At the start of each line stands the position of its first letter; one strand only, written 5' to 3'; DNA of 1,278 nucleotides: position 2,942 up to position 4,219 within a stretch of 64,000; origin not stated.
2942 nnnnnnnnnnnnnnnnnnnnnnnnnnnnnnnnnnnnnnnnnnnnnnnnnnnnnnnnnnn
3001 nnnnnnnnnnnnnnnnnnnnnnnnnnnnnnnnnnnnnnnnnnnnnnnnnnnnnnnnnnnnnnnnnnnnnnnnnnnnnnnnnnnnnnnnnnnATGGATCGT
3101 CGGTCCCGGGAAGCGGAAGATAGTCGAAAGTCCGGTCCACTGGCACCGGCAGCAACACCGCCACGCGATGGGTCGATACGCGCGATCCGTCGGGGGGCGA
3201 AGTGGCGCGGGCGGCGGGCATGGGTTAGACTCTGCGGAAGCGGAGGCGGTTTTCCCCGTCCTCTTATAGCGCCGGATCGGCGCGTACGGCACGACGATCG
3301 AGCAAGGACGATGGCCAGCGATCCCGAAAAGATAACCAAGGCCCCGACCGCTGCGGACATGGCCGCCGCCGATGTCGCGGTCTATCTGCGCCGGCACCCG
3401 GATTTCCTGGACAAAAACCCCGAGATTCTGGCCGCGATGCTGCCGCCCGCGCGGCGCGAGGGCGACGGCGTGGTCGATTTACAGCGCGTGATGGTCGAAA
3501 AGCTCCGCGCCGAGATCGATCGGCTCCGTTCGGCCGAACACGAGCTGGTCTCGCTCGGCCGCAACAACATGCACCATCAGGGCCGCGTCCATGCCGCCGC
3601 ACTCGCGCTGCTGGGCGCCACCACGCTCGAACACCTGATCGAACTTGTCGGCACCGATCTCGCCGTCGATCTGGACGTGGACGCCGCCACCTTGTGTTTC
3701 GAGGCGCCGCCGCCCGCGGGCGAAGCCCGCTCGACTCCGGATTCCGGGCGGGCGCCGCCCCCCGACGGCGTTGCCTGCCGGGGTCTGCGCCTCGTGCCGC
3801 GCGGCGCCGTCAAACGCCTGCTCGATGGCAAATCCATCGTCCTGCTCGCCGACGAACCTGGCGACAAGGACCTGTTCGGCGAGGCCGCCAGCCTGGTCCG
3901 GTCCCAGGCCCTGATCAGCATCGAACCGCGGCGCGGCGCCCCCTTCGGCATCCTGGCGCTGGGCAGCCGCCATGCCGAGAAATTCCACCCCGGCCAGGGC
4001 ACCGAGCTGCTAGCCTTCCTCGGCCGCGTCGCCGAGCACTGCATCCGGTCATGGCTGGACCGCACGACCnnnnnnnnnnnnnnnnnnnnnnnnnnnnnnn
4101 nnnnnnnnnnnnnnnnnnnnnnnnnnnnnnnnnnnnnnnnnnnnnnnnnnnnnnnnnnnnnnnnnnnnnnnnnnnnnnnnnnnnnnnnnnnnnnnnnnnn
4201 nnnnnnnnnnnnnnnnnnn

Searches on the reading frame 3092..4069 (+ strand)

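Call 49: search_protein_families(library=pfam, proteins=[window:3092-4069:+], max_evalue=0.0001)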
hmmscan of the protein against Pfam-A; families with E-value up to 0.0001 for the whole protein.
window:3092-4069:+ (326 aa): 1 family
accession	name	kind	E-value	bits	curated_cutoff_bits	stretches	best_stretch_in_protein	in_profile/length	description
PF04340.18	DUF484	-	6.9e-27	95.1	24.2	1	87-322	3-218/219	Protein of unknown function, DUF484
